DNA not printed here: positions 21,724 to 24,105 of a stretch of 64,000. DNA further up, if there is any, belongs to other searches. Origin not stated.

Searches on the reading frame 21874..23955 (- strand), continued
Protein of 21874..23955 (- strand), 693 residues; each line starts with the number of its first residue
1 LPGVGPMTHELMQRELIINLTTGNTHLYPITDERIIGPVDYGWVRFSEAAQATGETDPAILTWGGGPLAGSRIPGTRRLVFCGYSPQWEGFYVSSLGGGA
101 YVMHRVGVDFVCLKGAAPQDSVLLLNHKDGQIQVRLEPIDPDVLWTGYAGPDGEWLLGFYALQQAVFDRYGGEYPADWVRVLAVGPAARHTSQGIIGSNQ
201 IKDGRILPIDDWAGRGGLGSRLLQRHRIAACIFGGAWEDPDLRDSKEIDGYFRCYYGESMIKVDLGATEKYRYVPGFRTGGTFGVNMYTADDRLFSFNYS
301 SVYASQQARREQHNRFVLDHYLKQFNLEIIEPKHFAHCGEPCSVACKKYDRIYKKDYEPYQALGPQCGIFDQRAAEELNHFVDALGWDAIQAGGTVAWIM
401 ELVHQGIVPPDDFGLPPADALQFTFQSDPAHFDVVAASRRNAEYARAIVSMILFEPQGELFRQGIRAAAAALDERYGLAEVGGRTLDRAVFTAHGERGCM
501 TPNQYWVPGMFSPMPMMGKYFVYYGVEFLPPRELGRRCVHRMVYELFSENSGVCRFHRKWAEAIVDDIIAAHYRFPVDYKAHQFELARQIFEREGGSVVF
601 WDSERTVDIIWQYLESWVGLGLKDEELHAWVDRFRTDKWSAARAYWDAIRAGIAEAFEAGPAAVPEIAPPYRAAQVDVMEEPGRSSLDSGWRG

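Call 22: search_solved_structures(query=A1, max_evalue=0.001, show_alignments=2)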
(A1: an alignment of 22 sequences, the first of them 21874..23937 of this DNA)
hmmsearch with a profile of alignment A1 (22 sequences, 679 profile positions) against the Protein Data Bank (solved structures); distinct sequences matched with E-value up to 0.001: 7.
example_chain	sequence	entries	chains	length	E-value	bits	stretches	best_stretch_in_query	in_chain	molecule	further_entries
1b25_A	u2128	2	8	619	1.7e-12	49.6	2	325-405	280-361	PROTEIN (FORMALDEHYDE FERREDOXIN OXIDOREDUCTASE) | FORMALDEHYDE FERREDOXIN OXIDOREDUCTASE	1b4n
1aor_A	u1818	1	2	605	2.9e-08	35.6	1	350-409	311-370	ALDEHYDE FERREDOXIN OXIDOREDUCTASE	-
9g7j_A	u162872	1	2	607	7.1e-06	27.7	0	350-406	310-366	Aldehyde ferredoxin oxidoreductase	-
9mqx_D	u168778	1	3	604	7.4e-06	27.6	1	324-408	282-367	Aldehyde:ferredoxin oxidoreductase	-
9q1t_A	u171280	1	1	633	3.2e-05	25.5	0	349-404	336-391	Tungsten-dependent aldehyde oxidoreductase WOR83 from Haloferax volcanii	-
6x6u_A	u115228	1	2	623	0.00025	22.6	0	349-409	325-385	Formaldehyde:ferredoxin oxidoreductase wor5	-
6x1o_A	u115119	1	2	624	0.00025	22.6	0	349-409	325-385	Formaldehyde:ferredoxin oxidoreductase wor5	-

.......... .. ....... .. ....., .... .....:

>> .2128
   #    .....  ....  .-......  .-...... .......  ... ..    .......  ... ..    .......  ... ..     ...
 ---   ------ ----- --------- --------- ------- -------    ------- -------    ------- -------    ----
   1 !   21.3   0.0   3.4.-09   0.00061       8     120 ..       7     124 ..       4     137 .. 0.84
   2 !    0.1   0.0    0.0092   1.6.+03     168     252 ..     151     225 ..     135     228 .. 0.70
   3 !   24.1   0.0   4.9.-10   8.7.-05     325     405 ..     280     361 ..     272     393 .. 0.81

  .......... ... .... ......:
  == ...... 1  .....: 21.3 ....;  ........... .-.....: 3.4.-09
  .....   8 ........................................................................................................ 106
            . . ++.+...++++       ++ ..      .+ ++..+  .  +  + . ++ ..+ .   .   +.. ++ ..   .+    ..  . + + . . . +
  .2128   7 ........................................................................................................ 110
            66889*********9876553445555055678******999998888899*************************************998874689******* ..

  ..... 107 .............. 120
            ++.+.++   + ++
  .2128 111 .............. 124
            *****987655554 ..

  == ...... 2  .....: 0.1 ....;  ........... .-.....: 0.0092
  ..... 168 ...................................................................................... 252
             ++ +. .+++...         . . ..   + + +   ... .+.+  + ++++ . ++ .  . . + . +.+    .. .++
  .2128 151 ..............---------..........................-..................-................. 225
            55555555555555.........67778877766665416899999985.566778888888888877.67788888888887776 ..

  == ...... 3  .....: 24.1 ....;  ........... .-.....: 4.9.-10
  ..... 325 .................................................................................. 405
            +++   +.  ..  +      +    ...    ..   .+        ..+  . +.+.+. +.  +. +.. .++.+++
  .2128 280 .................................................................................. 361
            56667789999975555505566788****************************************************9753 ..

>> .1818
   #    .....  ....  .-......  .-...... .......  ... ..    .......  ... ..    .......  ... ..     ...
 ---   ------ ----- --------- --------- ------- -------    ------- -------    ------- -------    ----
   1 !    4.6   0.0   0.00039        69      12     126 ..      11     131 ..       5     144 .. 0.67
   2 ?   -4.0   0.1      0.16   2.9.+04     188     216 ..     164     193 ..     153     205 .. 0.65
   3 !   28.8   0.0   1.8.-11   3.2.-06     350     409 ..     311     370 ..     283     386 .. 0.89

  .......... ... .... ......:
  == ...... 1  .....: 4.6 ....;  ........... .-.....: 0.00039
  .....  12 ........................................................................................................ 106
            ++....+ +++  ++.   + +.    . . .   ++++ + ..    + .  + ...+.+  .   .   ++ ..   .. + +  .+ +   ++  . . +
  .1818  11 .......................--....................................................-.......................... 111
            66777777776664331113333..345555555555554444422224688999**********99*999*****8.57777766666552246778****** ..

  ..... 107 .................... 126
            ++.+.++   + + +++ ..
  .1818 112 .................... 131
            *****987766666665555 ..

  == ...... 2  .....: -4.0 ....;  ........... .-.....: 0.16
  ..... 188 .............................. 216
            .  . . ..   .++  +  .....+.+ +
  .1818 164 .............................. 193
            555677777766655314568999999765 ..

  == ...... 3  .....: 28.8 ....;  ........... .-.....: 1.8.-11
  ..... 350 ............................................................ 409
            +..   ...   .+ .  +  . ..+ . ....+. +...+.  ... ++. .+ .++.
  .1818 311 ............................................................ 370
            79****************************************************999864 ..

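Call 43: predict_structure(alignment_id=A1)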
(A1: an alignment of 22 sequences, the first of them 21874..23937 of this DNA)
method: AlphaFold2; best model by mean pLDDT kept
length: 687 residues; sequences in the alignment: 22
mean_pLDDT: 74.3   pTM: 0.82
mean pLDDT of the five models: 74.3, 74.2, 68.0, 66.5, 58.5
residues with pLDDT >= 90: 184; 70-90: 287; 50-70: 94; < 50: 122
segments of 3 or more residues with pLDDT < 50: 237-242, 254-268, 273-277, 283-290, 327-355, 496-503, 507-516, 550-557, 662-687
pLDDT, mean of each block of 10 residues (from residue 1): 69 95 87 91 92 87 51 81 80 74 92 96 89 93 81 88 87 85 88 74 61 92 91 55 52 44 41 47 49 71 81 76 51 32 40 55 81 81 80 91 96 88 86 93 93 87 93 90 76 55 48 49 82 80 66 48 60 85 85 80 83 86 95 91 90 86 33 30 25
secondary structure, 60 per line:
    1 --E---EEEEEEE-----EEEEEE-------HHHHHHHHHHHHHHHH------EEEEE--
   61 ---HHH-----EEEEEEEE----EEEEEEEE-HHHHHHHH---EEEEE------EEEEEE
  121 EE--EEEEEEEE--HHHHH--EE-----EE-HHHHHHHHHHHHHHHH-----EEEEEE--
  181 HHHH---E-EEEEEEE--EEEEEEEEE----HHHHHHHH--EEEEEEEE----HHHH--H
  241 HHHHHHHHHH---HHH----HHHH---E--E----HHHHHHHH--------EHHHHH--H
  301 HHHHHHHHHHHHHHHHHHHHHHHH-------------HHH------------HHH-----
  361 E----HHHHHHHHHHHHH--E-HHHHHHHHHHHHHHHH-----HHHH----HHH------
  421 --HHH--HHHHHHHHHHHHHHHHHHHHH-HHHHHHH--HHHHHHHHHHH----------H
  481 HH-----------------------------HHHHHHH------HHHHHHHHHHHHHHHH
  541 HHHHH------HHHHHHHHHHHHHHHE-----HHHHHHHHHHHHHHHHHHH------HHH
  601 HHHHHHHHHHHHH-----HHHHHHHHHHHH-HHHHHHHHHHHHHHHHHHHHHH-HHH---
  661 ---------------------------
elements in order (helices of 4 or more, strands of 3 or more residues): E7-13 E19-24 H32-47 E54-58 E72-79 E84-91 H93-100 E104-108 E115-122 E125-132 H135-139 H152-167 E173-178 H181-184 E190-196 E199-207 H212-219 E222-229 H234-237 H240-250 H261-264 H276-283 H293-297 H300-324 H366-378 H383-398 H404-407 H428-448 H450-456 H459-469 H512-518 H525-545 H552-566 H573-591 H598-613 H619-630 H632-653

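Call 47: fold_search(model_id=the predicted structure, library=pdb)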
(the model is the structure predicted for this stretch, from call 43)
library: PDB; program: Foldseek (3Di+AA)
matches with E <= 10: 188; with E <= 0.001: 9
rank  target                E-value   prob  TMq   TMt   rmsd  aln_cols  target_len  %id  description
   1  1aor_A                9.2e-18  1.00  0.54  0.60   8.8       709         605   16  STRUCTURE OF A HYPERTHERMOPHILIC TUNGSTOPTERIN ENZYME, ALDEHYDE FERREDOXIN OXIDOREDUCTASE (released 1995-04-20)
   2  1b25_A                1.1e-16  1.00  0.52  0.58  10.8       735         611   16  FORMALDEHYDE FERREDOXIN OXIDOREDUCTASE FROM PYROCOCCUS FURIOSUS (released 1999-03-24)
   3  9g7j_A                1.3e-16  1.00  0.58  0.64   9.4       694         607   14  Crystal structure of the tungsten-dependent aldehyde:ferredoxin oxidoreductase from Clostridium autoethanogenum. (released 2025-05-28)
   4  6x1o_C                3.1e-16  1.00  0.56  0.61   9.8       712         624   16  WOR5 from Pyrococcus furiosus, as crystallized (released 2021-11-24)
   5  4z3w_C                4.3e-16  1.00  0.54  0.56   8.4       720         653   14  Active site complex BamBC of Benzoyl Coenzyme A reductase in complex with 1,5 Dienoyl-CoA (released 2015-06-24)
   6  4z3w_A                6.4e-16  1.00  0.53  0.55   9.7       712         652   13  Active site complex BamBC of Benzoyl Coenzyme A reductase in complex with 1,5 Dienoyl-CoA (released 2015-06-24)
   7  6x1o_A                8.5e-16  1.00  0.58  0.63   9.7       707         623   16  WOR5 from Pyrococcus furiosus, as crystallized (released 2021-11-24)
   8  9mqx_D                4.3e-15  1.00  0.55  0.62   9.8       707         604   16  Electron-bifurcating Tungstopyranopterin-containing aldehyde oxidoreductase with NADH (released 2025-07-16)
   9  8c0z_A                1.2e-14  1.00  0.52  0.57   7.3       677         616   17  CryoEM structure of a tungsten-containing aldehyde oxidoreductase from Aromatoleum aromaticum (released 2023-05-31)
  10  5gg4_C                4.3e-02  0.30  0.11  0.22  14.3       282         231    8  Crystal structure of USP7 with RNF169 peptide (released 2017-03-22)
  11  9k2w_A                2.0e-01  0.12  0.10  0.12  15.1       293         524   10  Cryo-EM structure of USP7:DNMT1 complex; closed conformation (released 2025-06-25)
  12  6qva                  2.0e-01  0.09  0.08  0.13  21.5       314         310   11  Crystal structure of a CHAD domain from Chlorobium tepidum in complex with inorganic polyphosphate (released 2019-05-29)
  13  8fse_A                2.6e-01  0.08  0.09  0.13  21.8       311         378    8  Crystal structure of integrin beta-2 tail bound to the FERM-folded talin head domain (released 2024-07-03)
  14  7sbi_A                2.7e-01  0.16  0.08  0.25  13.2       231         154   10  Tandem diubiquitin-like domain from chicken 2'-5'-oligoadenylate synthetase-like protein (released 2022-01-12)
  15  7sbi_B                4.0e-01  0.14  0.08  0.24  14.4       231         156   10  Tandem diubiquitin-like domain from chicken 2'-5'-oligoadenylate synthetase-like protein (released 2022-01-12)
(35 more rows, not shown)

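Call 53: search_protein_families(library=pfam, proteins=[L007:12069-13595:+, L023:16478-19483:+, L058:8608-9882:-, L069:14387-15718:+], max_evalue=0.0001)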
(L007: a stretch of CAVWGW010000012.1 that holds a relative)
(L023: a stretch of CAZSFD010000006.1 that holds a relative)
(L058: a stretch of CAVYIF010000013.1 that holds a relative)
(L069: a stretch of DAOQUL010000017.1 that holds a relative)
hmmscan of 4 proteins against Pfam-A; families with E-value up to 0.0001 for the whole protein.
L007:12069-13595:+ (508 aa): 2 families
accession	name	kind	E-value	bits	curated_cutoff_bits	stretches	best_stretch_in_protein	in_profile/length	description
PF00370.27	FGGY_N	-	2.1e-75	253.9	28.8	1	11-261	3-245/245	FGGY family of carbohydrate kinases, N-terminal domain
PF02782.22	FGGY_C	-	3.7e-48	164.4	27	1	271-460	2-197/198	FGGY family of carbohydrate kinases, C-terminal domain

L023:16478-19483:+ (1001 aa): 8 families
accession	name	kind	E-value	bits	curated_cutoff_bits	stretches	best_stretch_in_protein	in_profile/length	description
PF01266.30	DAO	-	1.9e-58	199.1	27.9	2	8-361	2-353/353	FAD dependent oxidoreductase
PF00890.30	FAD_binding_2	-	2e-51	175.9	20.4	1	575-972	1-408/414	FAD binding domain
PF04324.20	Fer2_BFD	-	1e-08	35.8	26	1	417-469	1-49/50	BFD-like [2Fe-2S] binding domain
PF13450.12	NAD_binding_8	-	1.1e-07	32.4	21.9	1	578-608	1-31/68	NAD(P)-binding Rossmann-like domain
PF07992.20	Pyr_redox_2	-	5.2e-06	26.5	26.1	0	575-616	2-41/291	Pyridine nucleotide-disulphide oxidoreductase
PF01494.25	FAD_binding_3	-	6.8e-06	26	22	0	574-609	2-37/349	FAD binding domain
PF03486.20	HI0933_like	-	1.1e-05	25.4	50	0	575-606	2-33/244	HI0933-like protein Rossmann domain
PF01134.28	GIDA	-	1.4e-05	24.8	22.1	1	575-608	1-34/391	Glucose inhibited division protein A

L058:8608-9882:- (424 aa): 2 families
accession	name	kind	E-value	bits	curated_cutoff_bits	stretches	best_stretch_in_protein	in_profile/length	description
PF09861.14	Lar_N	-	8.8e-57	192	23.3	1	8-210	1-203/204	Lactate racemase N-terminal domain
PF21113.2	LarA_C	-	8.2e-20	71.7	25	1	275-417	5-151/152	Lactate racemase C-terminal domain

L069:14387-15718:+ (443 aa): 10 families
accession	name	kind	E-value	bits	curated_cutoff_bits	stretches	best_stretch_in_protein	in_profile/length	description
PF02754.22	CCG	-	1.1e-20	74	20.6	2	185-269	1-85/85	Cysteine-rich domain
PF13183.11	Fer4_8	-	8.6e-12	45.9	27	1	18-82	2-68/68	4Fe-4S dicluster domain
PF00037.32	Fer4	-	3.7e-08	33.3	21.1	0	18-36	5-23/24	4Fe-4S binding domain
PF12838.12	Fer4_7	-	1.1e-07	32.6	27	1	20-82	1-52/52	4Fe-4S dicluster domain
PF12837.12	Fer4_6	-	6.2e-07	29.5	25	0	14-35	2-23/24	4Fe-4S binding domain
PF13534.11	Fer4_17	-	1.2e-06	29.4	22.2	1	20-82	1-60/61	4Fe-4S dicluster domain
PF13237.11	Fer4_10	-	4.8e-06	26.9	25.5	0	18-79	6-53/53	4Fe-4S dicluster domain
PF14697.11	Fer4_21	-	6.7e-06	26.6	35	0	17-35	37-56/59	4Fe-4S dicluster domain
PF12797.12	Fer4_2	-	7.1e-06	26.1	24.5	0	14-33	3-22/22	4Fe-4S binding domain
PF13187.11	Fer4_9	-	1.8e-05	25.1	27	0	20-81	1-50/52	4Fe-4S dicluster domain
